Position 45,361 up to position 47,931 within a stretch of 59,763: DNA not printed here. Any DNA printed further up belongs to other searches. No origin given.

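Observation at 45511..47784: Unknown B domain + alginate-lyase-fold module present twice: standalone here, and embedded in the giant ORF at 37315-39405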

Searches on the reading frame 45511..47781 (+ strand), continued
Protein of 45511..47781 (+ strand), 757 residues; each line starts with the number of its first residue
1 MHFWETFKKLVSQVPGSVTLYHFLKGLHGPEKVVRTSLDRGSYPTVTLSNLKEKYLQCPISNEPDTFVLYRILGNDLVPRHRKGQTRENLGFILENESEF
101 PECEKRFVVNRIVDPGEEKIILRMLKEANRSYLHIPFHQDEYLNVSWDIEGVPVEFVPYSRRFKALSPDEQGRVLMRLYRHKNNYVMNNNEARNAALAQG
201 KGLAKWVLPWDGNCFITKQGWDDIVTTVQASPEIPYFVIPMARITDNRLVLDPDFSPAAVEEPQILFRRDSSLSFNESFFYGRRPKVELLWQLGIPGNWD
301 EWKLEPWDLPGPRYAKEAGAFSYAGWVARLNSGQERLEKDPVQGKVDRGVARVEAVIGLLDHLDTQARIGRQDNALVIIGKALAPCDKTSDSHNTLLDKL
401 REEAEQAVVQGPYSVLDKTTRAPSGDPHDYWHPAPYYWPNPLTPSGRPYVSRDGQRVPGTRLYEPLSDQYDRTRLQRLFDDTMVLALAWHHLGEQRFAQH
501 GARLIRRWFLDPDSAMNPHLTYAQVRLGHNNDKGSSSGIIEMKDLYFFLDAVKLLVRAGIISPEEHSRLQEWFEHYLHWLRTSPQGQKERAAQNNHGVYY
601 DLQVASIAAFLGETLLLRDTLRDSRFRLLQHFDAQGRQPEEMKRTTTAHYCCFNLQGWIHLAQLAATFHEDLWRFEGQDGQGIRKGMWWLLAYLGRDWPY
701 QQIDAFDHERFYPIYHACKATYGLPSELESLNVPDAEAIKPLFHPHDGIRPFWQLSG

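Call 25: find_encoding_contigs(protein=P0196, flank=10000, max_places=1)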
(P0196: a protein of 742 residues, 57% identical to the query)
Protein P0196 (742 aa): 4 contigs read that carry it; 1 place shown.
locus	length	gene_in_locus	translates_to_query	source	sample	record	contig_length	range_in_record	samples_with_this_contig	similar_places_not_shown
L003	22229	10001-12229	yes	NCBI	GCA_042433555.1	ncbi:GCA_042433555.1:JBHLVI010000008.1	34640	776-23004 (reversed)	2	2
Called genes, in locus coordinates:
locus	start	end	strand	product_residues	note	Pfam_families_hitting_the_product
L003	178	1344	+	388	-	PF03721:UDPG_MGDP_dh_N, PF00984:UDPG_MGDP_dh, PF03720:UDPG_MGDP_dh_C (weak)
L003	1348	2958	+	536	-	PF02878:PGM_PMM_I, PF02879:PGM_PMM_II, PF02880:PGM_PMM_III, PF00408:PGM_PMM_IV (weak)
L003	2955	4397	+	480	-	PF00534:Glycos_transf_1 (weak), PF13692:Glyco_trans_1_4 (weak)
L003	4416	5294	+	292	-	-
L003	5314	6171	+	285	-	PF11316:Rhamno_transf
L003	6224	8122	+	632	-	PF00535:Glycos_transf_2, PF10111:Glyco_tranf_2_2, PF13641:Glyco_tranf_2_3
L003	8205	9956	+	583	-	-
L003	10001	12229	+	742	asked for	PF05426:Alginate_lyase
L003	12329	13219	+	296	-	PF00535:Glycos_transf_2, PF10111:Glyco_tranf_2_2 (weak), PF13641:Glyco_tranf_2_3, PF13632:Glyco_trans_2_3 (weak)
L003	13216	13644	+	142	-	PF08660:Alg14 (weak)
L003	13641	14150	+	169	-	PF04101:Glyco_tran_28_C (weak)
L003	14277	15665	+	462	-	PF13727:CoA_binding_3, PF02397:Bac_transf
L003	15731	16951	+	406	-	PF04932:Wzy_C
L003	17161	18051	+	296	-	-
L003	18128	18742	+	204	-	PF17784:Sulfotransfer_4 (faint)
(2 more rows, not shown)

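Call 30: find_encoding_contigs(protein=P0225, flank=10000, max_places=1)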
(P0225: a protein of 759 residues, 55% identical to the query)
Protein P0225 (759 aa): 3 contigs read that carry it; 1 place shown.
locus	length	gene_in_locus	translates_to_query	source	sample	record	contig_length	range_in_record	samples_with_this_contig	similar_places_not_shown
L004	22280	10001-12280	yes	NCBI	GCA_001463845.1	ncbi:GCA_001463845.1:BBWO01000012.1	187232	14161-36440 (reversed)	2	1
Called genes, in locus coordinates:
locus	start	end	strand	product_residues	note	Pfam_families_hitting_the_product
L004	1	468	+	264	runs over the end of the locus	PF00106:adh_short, PF08659:KR, PF23441:SDR (weak), PF13561:adh_short_C2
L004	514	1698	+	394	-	PF00155:Aminotran_1_2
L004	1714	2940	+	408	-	PF02515:CoA_transf_3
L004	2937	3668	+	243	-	PF02798:GST_N, PF13417:GST_N_3, PF13409:GST_N_2, PF00043:GST_C, PF13410:GST_C_2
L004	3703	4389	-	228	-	PF07385:Lyx_isomer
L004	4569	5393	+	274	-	PF00535:Glycos_transf_2, PF10111:Glyco_tranf_2_2 (weak), PF13641:Glyco_tranf_2_3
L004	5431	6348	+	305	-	PF13641:Glyco_tranf_2_3 (weak), PF00535:Glycos_transf_2, PF10111:Glyco_tranf_2_2 (faint), PF13632:Glyco_trans_2_3 (weak)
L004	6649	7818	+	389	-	PF03721:UDPG_MGDP_dh_N, PF00984:UDPG_MGDP_dh, PF03720:UDPG_MGDP_dh_C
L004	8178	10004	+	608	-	-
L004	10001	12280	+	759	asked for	PF05426:Alginate_lyase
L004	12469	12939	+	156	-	PF01272:GreA_GreB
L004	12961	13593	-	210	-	-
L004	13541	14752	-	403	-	PF01546:Peptidase_M20, PF07687:M20_dimer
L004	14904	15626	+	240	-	PF01464:SLT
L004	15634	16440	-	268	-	PF09992:NAGPA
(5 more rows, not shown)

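Call 32: predict_structure(alignment_id=A1)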
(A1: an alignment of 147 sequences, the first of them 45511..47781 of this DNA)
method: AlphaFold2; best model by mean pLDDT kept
length: 757 residues; sequences in the alignment: 147
mean_pLDDT: 94.5   pTM: 0.92
mean pLDDT of the five models: 94.5, 93.9, 93.7, 92.9, 90.6
residues with pLDDT >= 90: 649; 70-90: 101; 50-70: 7; < 50: 0
segments of 3 or more residues with pLDDT < 50: none
pLDDT, mean of each block of 10 residues (from residue 1): 82 85 72 90 95 97 98 97 98 98 98 98 99 98 96 96 93 98 98 99 98 97 98 98 96 94 97 97 92 96 95 97 98 92 90 97 90 84 79 93 96 92 96 92 89 85 91 95 97 97 98 98 93 84 96 97 98 98 94 96 98 97 98 98 95 98 95 97 98 96 94 97 94 94 94 89
secondary structure, 60 per line:
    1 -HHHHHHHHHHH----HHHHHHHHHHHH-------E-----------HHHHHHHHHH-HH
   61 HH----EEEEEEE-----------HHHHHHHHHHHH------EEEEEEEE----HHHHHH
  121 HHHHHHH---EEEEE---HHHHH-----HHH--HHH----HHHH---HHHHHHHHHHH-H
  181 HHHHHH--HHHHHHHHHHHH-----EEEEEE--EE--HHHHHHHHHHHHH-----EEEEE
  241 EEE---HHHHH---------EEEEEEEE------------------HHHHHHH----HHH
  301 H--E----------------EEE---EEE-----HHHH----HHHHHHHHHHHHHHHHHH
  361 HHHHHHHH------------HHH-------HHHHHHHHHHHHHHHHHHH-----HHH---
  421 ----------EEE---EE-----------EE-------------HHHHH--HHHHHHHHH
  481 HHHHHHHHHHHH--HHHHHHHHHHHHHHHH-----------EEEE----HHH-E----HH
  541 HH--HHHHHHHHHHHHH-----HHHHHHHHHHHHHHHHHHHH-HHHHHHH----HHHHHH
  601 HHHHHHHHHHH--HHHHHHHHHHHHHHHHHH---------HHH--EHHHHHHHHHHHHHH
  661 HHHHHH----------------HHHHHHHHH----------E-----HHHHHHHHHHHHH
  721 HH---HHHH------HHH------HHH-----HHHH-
elements in order (helices of 4 or more, strands of 3 or more residues): H2-12 H17-28 H48-57 H59-62 E67-73 H85-96 E103-110 H115-127 E131-135 H139-143 H161-164 H168-178 H180-186 H189-200 E206-211 H218-230 E236-243 H247-251 E261-268 H287-293 H298-301 E321-323 E327-329 H335-338 H343-368 H391-409 E431-433 H465-469 H472-492 H495-510 E522-525 H539-542 H545-557 H563-582 H584-590 H595-611 H614-631 H647-666 H683-691 H708-722 H726-729 H753-756

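Call 34: fold_search(model_id=the predicted structure, library=pdb)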
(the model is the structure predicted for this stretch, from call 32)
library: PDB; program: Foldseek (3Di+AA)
matches with E <= 10: 731; with E <= 0.001: 33
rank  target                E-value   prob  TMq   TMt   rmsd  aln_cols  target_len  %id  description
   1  3nnb                  8.6e-23  1.00  0.43  0.84   2.3       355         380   33  Crystal structure of an alginate lyase (BACOVA_01668) from Bacteroides ovatus at 1.60 A resolution (released 2010-10-06)
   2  3nfv                  2.1e-22  1.00  0.43  0.83   2.8       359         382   33  Crystal structure of an alginate lyase (BACOVA_01668) from Bacteroides ovatus at 1.95 A resolution (released 2010-07-28)
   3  9fi3_B                1.0e-19  1.00  0.43  0.82   3.2       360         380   26  Bacteroides ovatus polysaccharide lyase family 38 (BoPL38) mutant Q173N in complex with tetraguluronic acid at pH 3.5 (released 2025-07-09)
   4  9fi5_A                4.6e-19  1.00  0.43  0.82   2.8       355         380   26  Bacteroides ovatus polysaccharide lyase family 38 (BoPL38) mutant Y298F in complex tetramannuronic acid at pH 3.5 (released 2025-07-09)
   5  9fi2_A                9.0e-19  1.00  0.43  0.81   4.1       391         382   25  Bacteroides ovatus polysaccharide lyase family 38 (BoPL38) mutant N242A at pH 3.5 (released 2025-07-09)
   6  8bdq_D                9.9e-19  1.00  0.43  0.82   2.8       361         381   26  Crystal structure of Bacteroides ovatus CP926 PL38 alginate lyase (released 2023-08-30)
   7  8bdq_B                1.2e-18  1.00  0.43  0.82   3.1       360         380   26  Crystal structure of Bacteroides ovatus CP926 PL38 alginate lyase (released 2023-08-30)
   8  9fhu_A                1.2e-18  1.00  0.43  0.82   3.2       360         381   26  Bacteroides ovatus polysaccharide lyase family 38 (BoPL38) wild type in complex hexamannuluronic acid at pH 3.5 (released 2025-07-09)
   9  9fi3_A                1.6e-18  1.00  0.43  0.82   3.2       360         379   26  Bacteroides ovatus polysaccharide lyase family 38 (BoPL38) mutant Q173N in complex with tetraguluronic acid at pH 3.5 (released 2025-07-09)
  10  9fi0_A                1.7e-18  1.00  0.43  0.82   4.1       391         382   25  Bacteroides ovatus polysaccharide lyase family 38 (BoPL38) mutant D108N (released 2025-07-09)
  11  9fi6_A                1.8e-18  1.00  0.42  0.81   3.2       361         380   26  Bacteroides ovatus polysaccharide lyase family 38 (BoPL38) mutant Y91F+Y298F in complex with tetramannuronic acid at p (released 2025-07-09)
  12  9fi1_A                3.2e-18  1.00  0.42  0.81   3.2       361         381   26  Bacteroides ovatus polysaccharide lyase family 38 (BoPL38) mutant H297N at pH 3.5 (released 2025-07-09)
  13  9fi3_D                3.7e-18  1.00  0.43  0.83   2.9       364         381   25  Bacteroides ovatus polysaccharide lyase family 38 (BoPL38) mutant Q173N in complex with tetraguluronic acid at pH 3.5 (released 2025-07-09)
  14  8bdq_A                3.8e-18  1.00  0.43  0.83   3.1       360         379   26  Crystal structure of Bacteroides ovatus CP926 PL38 alginate lyase (released 2023-08-30)
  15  9fi0_B                7.6e-18  1.00  0.43  0.82   3.0       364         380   26  Bacteroides ovatus polysaccharide lyase family 38 (BoPL38) mutant D108N (released 2025-07-09)
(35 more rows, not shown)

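Call 43: search_protein_families(library=pfam, proteins=[P0165, P0175, P0239, P0240], max_evalue=0.01)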
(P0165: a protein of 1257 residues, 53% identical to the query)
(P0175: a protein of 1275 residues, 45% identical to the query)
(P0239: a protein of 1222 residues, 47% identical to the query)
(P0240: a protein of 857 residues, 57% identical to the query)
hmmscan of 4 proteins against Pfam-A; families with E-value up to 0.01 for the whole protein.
P0165 (1257 aa): 1 family
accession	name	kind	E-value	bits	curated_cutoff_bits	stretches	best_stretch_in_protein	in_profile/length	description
PF05426.18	Alginate_lyase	-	3.6e-138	460.1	22.2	2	913-1195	1-271/275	Alginate lyase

P0175 (1275 aa): 1 family
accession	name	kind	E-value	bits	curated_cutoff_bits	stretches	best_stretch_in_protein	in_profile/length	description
PF05426.18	Alginate_lyase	-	5.8e-75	252.7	22.2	1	577-860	1-272/275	Alginate lyase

P0239 (1222 aa): 1 family
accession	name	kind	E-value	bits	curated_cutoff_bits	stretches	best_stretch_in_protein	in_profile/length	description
PF05426.18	Alginate_lyase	-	4.7e-137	456.4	22.2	2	881-1158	2-268/275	Alginate lyase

P0240 (857 aa): 3 families
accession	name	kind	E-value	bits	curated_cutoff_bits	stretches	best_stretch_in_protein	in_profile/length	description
PF05426.18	Alginate_lyase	-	3.6e-74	250.1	22.2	1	518-799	2-271/275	Alginate lyase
PF04101.22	Glyco_tran_28_C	-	8.7e-10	39.3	22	1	1-110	1-118/166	Glycosyltransferase family 28 C-terminal domain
PF06722.18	EryCIII-like_C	-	0.0085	16.5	31.7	0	59-96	43-80/145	Erythromycin biosynthesis protein CIII-like, C-terminal domain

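Call 54: find_related_loci(query=A1, collection=genome_contigs, flank=10000)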
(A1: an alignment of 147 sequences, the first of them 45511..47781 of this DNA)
Query A1 (757 aa) in genome_contigs; peptide patterns used: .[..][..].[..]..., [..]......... (x = any residue, [..] = any of these).
259 stretches matched a pattern; 238 encode a relative of the query (tblastn E <= 1e-3); the best 80 are kept; 78 distinct loci.
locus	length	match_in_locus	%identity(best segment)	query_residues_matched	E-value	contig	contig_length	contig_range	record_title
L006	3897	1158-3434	64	1-755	0e+0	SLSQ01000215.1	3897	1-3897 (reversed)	MAG: Trueperaceae bacterium isolate CSSed165cm_63 CSSed16-5cm-130238, whole genome shotgun sequence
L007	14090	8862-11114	64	7-755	0e+0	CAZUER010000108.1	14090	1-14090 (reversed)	MAG TPA_asm: uncultured Desulfohalobiaceae bacterium isolate SRP141376_co2_327 genome assembly, contig: NODE_8520_length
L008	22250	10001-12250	59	8-755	0e+0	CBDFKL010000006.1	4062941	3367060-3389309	MAG: Alphaproteobacteria bacterium isolate 1368f247-a1ca-469e-8ff8-323441c52473 genome assembly, contig: contig_6, whole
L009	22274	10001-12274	57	8-757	0e+0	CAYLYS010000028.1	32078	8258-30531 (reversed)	MAG TPA_asm: uncultured Chromatiales bacterium isolate SRP344714_co1_271 genome assembly, contig: NODE_2770_length_32078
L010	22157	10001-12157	59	34-756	0e+0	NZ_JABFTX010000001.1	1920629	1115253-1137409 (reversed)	Billgrantia ethanolica strain MCCC 1A11081 NODE_1_length_1920726_cov_71.808640, whole genome shotgun sequence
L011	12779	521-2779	57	6-756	0e+0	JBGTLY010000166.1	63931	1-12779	MAG: Woeseiaceae bacterium isolate JTS-RE349 k141_1784689, whole genome shotgun sequence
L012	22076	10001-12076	60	62-756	0e+0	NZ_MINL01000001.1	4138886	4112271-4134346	Halomonas sp. QHL1 Scaffold1, whole genome shotgun sequence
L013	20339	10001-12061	61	67-757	0e+0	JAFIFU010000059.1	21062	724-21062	MAG: Ectothiorhodospiraceae bacterium isolate BM_Day10_Bin.33 NODE_918_length_21062_cov_10.704384, whole genome shotgun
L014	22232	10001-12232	56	8-755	0e+0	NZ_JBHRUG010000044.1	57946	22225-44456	Litchfieldella rifensis strain CECT 7698 velvet_auto_105_44, whole genome shotgun sequence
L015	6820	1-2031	60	76-756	0e+0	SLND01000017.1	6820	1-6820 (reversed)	MAG: Natronospiraceae bacterium isolate CSSed165cm_389R1 CSSed16-5cm-51465, whole genome shotgun sequence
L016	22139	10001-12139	59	39-756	0e+0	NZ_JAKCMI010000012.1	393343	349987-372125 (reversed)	Halomonas alkalisoli strain M5N1S17 343, whole genome shotgun sequence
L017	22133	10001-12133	56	51-755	0e+0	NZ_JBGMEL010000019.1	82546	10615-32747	Microbulbifer echini strain JCM 30400 Scaffold19, whole genome shotgun sequence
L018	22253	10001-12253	56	4-756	0e+0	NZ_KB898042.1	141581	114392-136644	Thioalkalivibrio sp. ALJ16 D000DRAFT_scaffold00006.6, whole genome shotgun sequence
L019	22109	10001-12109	59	49-756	0e+0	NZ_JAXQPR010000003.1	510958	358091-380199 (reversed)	Halomonas sp. A29 Scaffold3, whole genome shotgun sequence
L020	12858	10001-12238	54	3-756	0e+0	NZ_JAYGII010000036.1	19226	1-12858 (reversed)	Natronospira elongata strain AB-CW1 36, whole genome shotgun sequence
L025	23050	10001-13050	56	36-755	0e+0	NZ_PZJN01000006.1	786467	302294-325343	Salinicola halophyticus strain CR45 Salinicola-sp-CR45_contig_6, whole genome shotgun sequence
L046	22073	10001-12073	48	67-755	0e+0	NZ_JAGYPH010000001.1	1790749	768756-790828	Lederbergia citrea strain FJAT-49754 Scaffold1, whole genome shotgun sequence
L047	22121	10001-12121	52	51-755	0e+0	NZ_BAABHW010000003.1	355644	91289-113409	[Roseibacterium] beibuensis strain JCM 18015 sequence03, whole genome shotgun sequence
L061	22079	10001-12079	46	65-755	0e+0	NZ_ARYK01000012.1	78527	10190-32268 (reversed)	Hyphomonas johnsonii MHS-2 contig12, whole genome shotgun sequence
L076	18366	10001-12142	51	44-756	0e+0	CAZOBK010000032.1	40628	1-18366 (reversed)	MAG TPA_asm: uncultured Roseicyclus sp. isolate binchicken_co13_317 genome assembly, contig: NODE_1001_length_40628_cov_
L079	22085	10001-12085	46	52-753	0e+0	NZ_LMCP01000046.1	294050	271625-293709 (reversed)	Mesorhizobium sp. Root102 contig_7, whole genome shotgun sequence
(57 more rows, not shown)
